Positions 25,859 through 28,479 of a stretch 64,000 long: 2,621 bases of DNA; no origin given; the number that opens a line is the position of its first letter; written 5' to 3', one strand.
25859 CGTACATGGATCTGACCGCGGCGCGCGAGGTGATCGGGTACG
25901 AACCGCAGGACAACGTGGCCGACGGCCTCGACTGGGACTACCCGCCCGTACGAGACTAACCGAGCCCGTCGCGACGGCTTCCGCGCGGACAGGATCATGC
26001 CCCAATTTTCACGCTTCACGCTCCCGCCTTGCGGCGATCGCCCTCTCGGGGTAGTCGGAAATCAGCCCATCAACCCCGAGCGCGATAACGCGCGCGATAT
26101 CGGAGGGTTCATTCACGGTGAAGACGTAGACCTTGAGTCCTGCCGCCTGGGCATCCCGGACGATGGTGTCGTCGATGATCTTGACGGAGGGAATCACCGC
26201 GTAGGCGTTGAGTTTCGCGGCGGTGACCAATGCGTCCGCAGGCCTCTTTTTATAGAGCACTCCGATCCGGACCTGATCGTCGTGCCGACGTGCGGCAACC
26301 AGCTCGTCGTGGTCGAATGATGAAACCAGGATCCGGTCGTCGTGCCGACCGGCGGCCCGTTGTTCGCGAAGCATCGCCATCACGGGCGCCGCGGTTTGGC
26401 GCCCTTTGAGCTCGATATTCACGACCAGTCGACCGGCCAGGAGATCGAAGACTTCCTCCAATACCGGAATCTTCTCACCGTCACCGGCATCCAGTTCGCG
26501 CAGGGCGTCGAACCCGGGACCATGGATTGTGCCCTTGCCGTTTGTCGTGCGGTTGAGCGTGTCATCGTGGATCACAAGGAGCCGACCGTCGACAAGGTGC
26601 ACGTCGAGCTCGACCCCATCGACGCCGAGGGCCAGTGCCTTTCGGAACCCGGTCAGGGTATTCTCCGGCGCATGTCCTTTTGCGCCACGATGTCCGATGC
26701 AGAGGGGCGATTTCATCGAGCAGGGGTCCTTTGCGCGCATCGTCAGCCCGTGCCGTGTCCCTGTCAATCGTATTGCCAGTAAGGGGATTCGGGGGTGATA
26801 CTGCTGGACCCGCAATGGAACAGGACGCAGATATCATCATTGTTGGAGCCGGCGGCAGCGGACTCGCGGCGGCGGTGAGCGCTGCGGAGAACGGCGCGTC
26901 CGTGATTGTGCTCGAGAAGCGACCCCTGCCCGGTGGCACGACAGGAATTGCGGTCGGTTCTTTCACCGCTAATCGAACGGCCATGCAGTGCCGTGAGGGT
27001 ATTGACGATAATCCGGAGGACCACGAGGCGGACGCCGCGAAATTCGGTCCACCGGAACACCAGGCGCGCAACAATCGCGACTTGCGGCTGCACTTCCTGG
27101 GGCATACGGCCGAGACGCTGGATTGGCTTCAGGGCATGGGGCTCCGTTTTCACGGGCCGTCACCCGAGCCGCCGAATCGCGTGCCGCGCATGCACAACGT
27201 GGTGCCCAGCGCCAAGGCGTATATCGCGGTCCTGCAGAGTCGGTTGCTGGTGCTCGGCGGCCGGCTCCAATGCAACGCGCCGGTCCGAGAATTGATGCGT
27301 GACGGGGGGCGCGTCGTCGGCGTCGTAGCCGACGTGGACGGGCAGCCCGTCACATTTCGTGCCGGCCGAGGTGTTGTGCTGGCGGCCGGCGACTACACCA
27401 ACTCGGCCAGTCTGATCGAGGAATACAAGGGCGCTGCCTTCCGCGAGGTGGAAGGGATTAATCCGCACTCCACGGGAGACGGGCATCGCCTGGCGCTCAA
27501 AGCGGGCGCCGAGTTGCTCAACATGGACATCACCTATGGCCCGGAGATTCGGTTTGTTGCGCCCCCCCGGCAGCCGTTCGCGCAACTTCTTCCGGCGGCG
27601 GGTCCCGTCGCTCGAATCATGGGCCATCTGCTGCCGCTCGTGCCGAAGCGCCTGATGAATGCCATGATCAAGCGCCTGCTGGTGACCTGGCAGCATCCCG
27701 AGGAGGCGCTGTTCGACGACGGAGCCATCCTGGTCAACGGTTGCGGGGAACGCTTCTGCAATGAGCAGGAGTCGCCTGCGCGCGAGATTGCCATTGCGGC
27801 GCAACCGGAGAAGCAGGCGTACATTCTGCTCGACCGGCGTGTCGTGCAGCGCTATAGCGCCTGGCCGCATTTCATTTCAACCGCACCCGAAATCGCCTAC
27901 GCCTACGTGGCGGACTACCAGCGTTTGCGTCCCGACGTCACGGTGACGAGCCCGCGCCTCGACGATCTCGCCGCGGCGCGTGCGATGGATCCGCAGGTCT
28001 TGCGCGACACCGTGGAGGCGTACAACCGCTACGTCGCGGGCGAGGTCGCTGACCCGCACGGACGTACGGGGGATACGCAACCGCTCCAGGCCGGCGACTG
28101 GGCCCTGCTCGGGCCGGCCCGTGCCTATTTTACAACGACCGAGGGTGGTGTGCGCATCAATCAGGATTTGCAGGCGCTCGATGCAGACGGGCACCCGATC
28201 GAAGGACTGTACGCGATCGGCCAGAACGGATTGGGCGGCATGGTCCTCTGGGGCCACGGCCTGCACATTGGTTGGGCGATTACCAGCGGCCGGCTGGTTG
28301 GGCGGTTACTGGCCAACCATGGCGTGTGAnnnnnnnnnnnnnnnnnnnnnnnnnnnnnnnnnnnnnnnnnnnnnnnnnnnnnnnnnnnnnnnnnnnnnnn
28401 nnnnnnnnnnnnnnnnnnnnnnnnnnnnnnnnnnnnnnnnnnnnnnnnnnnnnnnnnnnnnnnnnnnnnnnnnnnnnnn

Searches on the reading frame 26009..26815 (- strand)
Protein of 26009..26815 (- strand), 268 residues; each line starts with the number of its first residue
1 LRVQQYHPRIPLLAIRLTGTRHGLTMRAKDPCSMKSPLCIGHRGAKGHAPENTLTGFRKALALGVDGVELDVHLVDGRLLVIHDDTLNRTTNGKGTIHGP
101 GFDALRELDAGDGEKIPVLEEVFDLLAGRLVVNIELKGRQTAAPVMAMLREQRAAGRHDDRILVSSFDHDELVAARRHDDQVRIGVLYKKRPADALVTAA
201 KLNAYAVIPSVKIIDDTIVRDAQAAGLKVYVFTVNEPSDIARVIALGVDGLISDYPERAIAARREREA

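Call 3: search_protein_families(library=pfam, proteins=[window:26009-26815:-], max_evalue=0.01)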
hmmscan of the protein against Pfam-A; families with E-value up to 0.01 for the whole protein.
window:26009-26815:- (268 aa): 2 families
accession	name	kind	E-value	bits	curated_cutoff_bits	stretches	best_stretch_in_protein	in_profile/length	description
PF03009.23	GDPD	-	2.1e-44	152.9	23.6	1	42-257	1-243/244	Glycerophosphoryl diester phosphodiesterase family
PF13653.12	GDPD_2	-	1.5e-08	35.3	27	1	228-257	1-30/30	Glycerophosphoryl diester phosphodiesterase family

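Call 36: search_protein_families(library=ncbifam, proteins=[window:26009-26716:-], max_evalue=0.001)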
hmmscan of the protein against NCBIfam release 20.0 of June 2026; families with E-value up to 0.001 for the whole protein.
window:26009-26716:- (235 aa): 3 families
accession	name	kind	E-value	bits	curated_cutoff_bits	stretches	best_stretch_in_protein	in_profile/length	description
NF006989.0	PRK09454.1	equivalog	3e-42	144.7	264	1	4-224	10-242/251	glycerophosphodiester phosphodiesterase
NF053857.1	LysphglycPlipDStph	equivalog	6.2e-16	58.6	450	1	2-78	44-121/305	lysophosphatidylglycerol phospholipase D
NF008354.0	PRK11143.1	equivalog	1.8e-11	43.5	254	1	3-59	30-87/359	glycerophosphodiester phosphodiesterase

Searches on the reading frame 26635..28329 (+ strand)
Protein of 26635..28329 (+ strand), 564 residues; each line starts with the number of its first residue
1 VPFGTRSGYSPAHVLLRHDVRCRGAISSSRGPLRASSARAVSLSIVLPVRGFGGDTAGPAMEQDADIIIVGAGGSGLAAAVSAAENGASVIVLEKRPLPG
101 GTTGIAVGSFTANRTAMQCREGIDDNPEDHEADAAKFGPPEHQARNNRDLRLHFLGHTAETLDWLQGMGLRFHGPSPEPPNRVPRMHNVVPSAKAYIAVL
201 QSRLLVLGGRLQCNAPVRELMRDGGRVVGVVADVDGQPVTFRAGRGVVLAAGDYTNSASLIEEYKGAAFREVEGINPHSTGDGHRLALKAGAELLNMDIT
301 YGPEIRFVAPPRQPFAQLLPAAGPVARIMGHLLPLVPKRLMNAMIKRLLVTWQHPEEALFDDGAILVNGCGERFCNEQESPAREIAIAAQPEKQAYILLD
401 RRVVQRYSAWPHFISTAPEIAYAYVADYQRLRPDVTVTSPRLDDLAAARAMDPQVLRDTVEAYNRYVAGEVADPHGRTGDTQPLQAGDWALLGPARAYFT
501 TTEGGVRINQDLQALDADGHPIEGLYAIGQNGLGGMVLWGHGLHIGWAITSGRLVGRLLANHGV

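Call 3: search_protein_families(library=pfam, proteins=[window:26635-28329:+], max_evalue=0.01)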
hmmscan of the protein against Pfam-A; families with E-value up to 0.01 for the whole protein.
window:26635-28329:+ (564 aa): 10 families
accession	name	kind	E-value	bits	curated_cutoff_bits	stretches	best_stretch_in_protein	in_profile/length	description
PF00890.30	FAD_binding_2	-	6.1e-49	167.7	20.4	2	66-297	1-247/414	FAD binding domain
PF01266.30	DAO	-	3e-15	57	27.9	2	66-114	1-50/353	FAD dependent oxidoreductase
PF12831.13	FAD_oxidored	-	1.2e-10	41.8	27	1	66-125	1-62/416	FAD dependent oxidoreductase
PF03486.20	HI0933_like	-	8.1e-09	35.7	50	1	66-529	2-217/244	HI0933-like protein Rossmann domain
PF13450.12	NAD_binding_8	-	7.6e-07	29.8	21.9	1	69-102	1-34/68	NAD(P)-binding Rossmann-like domain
PF01946.23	Thi4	-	6.6e-06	26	26.2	1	64-105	17-59/235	Thi4 family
PF07992.20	Pyr_redox_2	-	0.0011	19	26.1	1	66-102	2-39/291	Pyridine nucleotide-disulphide oxidoreductase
PF01134.28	GIDA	-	0.0015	18.1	22.1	0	66-93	1-28/391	Glucose inhibited division protein A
PF13738.12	Pyr_redox_3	-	0.0032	17.2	30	1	68-96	1-30/305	Pyridine nucleotide-disulphide oxidoreductase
PF01494.25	FAD_binding_3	-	0.0041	16.8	22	1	65-96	2-33/349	FAD binding domain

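Call 6: find_related_loci(query=window:26815-28326:+, collection=genome_contigs, flank=4000)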
Query window:26815-28326:+ (504 aa) in genome_contigs; peptide patterns used: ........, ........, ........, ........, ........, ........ (x = any residue, [..] = any of these).
118 stretches matched a pattern; 63 encode a relative of the query (tblastn E <= 1e-3); 63 distinct loci.
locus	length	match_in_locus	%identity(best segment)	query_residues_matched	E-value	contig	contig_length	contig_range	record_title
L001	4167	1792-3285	65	4-501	0e+0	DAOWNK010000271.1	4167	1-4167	MAG TPA_asm: Pirellulales bacterium isolate CSMAG_3026 CSMAG_3026_k141_760371_length_4167_cov_11.0000, whole genome shot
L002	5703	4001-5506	65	1-501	0e+0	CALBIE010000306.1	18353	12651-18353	MAG TPA_asm: uncultured Verrucomicrobiales bacterium isolate ERR2206756_bin.174_CONCOCT_v1.1_MAG genome assembly, contig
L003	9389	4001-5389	65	17-479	0e+0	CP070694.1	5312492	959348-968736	MAG: Desulfobacterales bacterium isolate bin60 chromosome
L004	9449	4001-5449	64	17-499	0e+0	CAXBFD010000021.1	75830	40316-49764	MAG TPA_asm: uncultured bacterium isolate ERR2762125_concoct_30 genome assembly, contig: ERZ3421902.190, whole genome sh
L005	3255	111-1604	65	4-501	0e+0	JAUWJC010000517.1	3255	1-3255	MAG: Pirellulales bacterium isolate CSMAG_2310 CSMAG_2310_k127_3485170_length_3255_cov_13.0639, whole genome shotgun seq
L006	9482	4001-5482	63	6-499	0e+0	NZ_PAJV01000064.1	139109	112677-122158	MAG: Gimesia sp. isolate SAT87 MHASMcontig_1761547, whole genome shotgun sequence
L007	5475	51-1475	63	25-499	0e+0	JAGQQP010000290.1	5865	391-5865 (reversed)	MAG: Planctomycetaceae bacterium isolate HKST-UBA69 NODE_290_length_5865_cov_2.775052, whole genome shotgun sequence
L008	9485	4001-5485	62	4-499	0e+0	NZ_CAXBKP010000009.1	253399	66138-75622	MAG: uncultured Gimesia sp. isolate ERR2762125_binner123_Refined_36 ERZ3421902.28, whole genome shotgun sequence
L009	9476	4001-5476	64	1-500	0e+0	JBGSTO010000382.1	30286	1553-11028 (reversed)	MAG: Anaerolineales bacterium isolate JTS-AC409 k141_3994637, whole genome shotgun sequence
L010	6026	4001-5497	63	1-499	0e+0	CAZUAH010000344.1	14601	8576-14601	MAG TPA_asm: uncultured Pirellulaceae bacterium isolate SRP077602_co5_269 genome assembly, contig: NODE_18960_length_146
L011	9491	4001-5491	62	6-502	0e+0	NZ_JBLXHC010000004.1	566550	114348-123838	MAG: Gimesia sp. isolate ET05-12 T05maxbin_out.043RE.5K@4, whole genome shotgun sequence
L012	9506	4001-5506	63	1-502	0e+0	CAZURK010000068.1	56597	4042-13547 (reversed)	MAG TPA_asm: uncultured Pirellulaceae bacterium isolate SRP077602_co10_409 genome assembly, contig: NODE_1596_length_565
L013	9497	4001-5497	64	1-499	0e+0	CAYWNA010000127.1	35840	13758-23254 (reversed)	MAG TPA_asm: uncultured Pirellulaceae bacterium isolate binchicken_co65_467 genome assembly, contig: NODE_4713_length_35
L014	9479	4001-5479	64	1-502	0e+0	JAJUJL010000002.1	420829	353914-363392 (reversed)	MAG: Chloroflexota bacterium isolate bin116 k141_1059020_length_420829_cov_21.4510, whole genome shotgun sequence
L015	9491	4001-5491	63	6-502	0e+0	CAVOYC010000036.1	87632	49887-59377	MAG: uncultured Planctomycetota bacterium isolate MFD09964.bin.2.7 genome assembly, contig: contig_85175, whole genome s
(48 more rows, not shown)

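Call 35: search_solved_structures(query=window:26815-28326:+, max_evalue=0.00001)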
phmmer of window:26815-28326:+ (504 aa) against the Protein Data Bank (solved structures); distinct sequences matched with E-value up to 0.00001: 30.
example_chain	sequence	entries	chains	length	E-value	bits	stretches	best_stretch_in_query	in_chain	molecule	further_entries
1d4c_A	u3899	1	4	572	4e-29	104.9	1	3-238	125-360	FLAVOCYTOCHROME C FUMARATE REDUCTASE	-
1d4d_A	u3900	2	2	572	2.1e-28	102.6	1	3-237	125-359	FLAVOCYTOCHROME C FUMARATE REDUCTASE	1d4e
1lj1_A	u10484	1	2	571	6.1e-25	91.1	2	5-241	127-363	flavocytochrome c3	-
1qo8_A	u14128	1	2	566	6.7e-25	91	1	5-239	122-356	FLAVOCYTOCHROME C3 FUMARATE REDUCTASE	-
1ksu_A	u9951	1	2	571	6.9e-25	90.9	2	5-238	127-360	flavocytochrome c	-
1kss_A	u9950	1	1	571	7e-25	90.9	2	5-238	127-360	flavocytochrome c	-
1jry_A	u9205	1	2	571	7.1e-25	90.9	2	5-238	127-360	FLAVOCYTOCHROME C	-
1m64_A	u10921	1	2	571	8.3e-25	90.7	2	5-241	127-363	flavocytochrome c3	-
1jrx_A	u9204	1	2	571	8.3e-25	90.7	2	5-238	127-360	FLAVOCYTOCHROME C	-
2b7s_A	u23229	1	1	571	1e-24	90.4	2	5-238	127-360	Fumarate reductase flavoprotein subunit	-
1qjd_A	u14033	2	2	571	1.1e-24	90.2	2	5-238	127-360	FLAVOCYTOCHROME C3 | Fumarate reductase flavoprotein subunit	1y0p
1p2e_A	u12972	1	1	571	1.1e-24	90.2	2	5-238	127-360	flavocytochrome c3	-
1p2h_A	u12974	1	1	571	1.1e-24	90.2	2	5-238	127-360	flavocytochrome c3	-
1jrz_A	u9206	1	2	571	1.4e-24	90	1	5-238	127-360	FLAVOCYTOCHROME C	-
1e39_A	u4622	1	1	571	1.4e-24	89.9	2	5-239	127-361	FUMARATE REDUCTASE FLAVOPROTEIN SUBUNIT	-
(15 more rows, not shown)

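Call 36: search_protein_families(library=ncbifam, proteins=[window:26815-28326:+], max_evalue=0.001)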
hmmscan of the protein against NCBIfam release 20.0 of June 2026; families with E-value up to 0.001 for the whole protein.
window:26815-28326:+ (504 aa): 66 families (the best 25 are shown)
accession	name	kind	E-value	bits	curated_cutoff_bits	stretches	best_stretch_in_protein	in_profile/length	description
TIGR01813.1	flavo_cyto_c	subfamily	4.6e-46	157.4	285.45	2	6-239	1-236/444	flavocytochrome c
NF005064.0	PRK06481.1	equivalog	1.3e-45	156.1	542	2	2-238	59-294/506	flavocytochrome c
NF005511.0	PRK07121.1-4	equivalog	5.8e-44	150.4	466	3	303-501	338-541/553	FAD-binding protein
NF005510.0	PRK07121.1-3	subfamily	2.3e-40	138.8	481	3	132-241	178-289/492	FAD-binding protein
NF009478.0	PRK12844.1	equivalog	5.9e-39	133.8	789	2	129-413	205-445/559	3-ketosteroid-delta-1-dehydrogenase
NF004789.0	PRK06134.1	subfamily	1.4e-35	123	747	3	132-234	215-320/581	FAD-dependent oxidoreductase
NF009477.0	PRK12843.1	equivalog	4.3e-33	114.6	758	3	134-234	221-321/578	FAD-dependent oxidoreductase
NF006130.0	PRK08274.1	equivalog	8.3e-33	113.9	369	2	2-234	3-233/467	FAD-dependent tricarballylate dehydrogenase TcuA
NF005512.0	PRK07121.1-5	subfamily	1.8e-32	112.6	812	3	304-497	303-480/489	FAD-binding protein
NF053717.1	VnlPnlRedVprA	equivalog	6.9e-32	110.9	600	2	3-238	5-238/481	vinyl phenol reductase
NF005882.1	PRK07843.1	equivalog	4.9e-31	107.8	788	2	128-248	196-318/547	3-oxosteroid 1-dehydrogenase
NF009473.0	PRK12835.1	subfamily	4e-26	91.6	837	3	2-69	9-76/585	FAD-binding protein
NF009476.0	PRK12839.1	equivalog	1.2e-25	89.7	940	3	2-69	6-73/572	FAD-dependent oxidoreductase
NF053676.1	4oxCHCAChcC1Cy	equivalog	2.5e-24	85.6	1000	3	6-71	3-68/528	4-oxocyclohexanecarboxylate 2-dehydrogenase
NF009474.0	PRK12837.1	equivalog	5.5e-24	84.9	675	3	149-239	189-279/513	FAD-binding protein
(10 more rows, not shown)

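Call 45: find_related_loci(query=window:26815-28326:+, collection=metagenome_contigs, flank=3000)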
Query window:26815-28326:+ (504 aa) in metagenome_contigs; peptide patterns used: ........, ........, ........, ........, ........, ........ (x = any residue, [..] = any of these).
163 stretches matched a pattern; 77 encode a relative of the query (tblastn E <= 1e-3); 77 distinct loci.
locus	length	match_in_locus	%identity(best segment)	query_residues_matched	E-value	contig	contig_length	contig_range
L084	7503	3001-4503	63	1-501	0e+0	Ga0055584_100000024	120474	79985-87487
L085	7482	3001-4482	63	6-499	0e+0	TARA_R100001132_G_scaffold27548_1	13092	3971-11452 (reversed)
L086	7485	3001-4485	62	4-499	0e+0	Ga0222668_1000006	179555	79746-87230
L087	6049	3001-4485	62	4-499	0e+0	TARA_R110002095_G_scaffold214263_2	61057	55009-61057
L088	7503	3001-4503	63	4-504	0e+0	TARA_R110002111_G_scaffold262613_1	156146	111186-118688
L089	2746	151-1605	64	6-500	0e+0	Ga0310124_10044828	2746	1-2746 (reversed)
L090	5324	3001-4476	64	6-497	0e+0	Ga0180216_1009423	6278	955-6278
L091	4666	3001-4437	60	23-502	0e+0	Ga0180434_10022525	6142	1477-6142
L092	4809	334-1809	63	6-501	0e+0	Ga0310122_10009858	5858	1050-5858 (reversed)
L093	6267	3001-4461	63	6-502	0e+0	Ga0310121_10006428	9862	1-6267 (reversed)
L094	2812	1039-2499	63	6-502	0e+0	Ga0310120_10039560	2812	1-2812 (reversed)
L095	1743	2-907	98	203-504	0e+0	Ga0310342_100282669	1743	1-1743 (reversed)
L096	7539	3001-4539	62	6-497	0e+0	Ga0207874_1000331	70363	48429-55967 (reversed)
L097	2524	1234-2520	69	1-429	0e+0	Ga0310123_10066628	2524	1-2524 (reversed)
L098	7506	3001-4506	61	1-501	0e+0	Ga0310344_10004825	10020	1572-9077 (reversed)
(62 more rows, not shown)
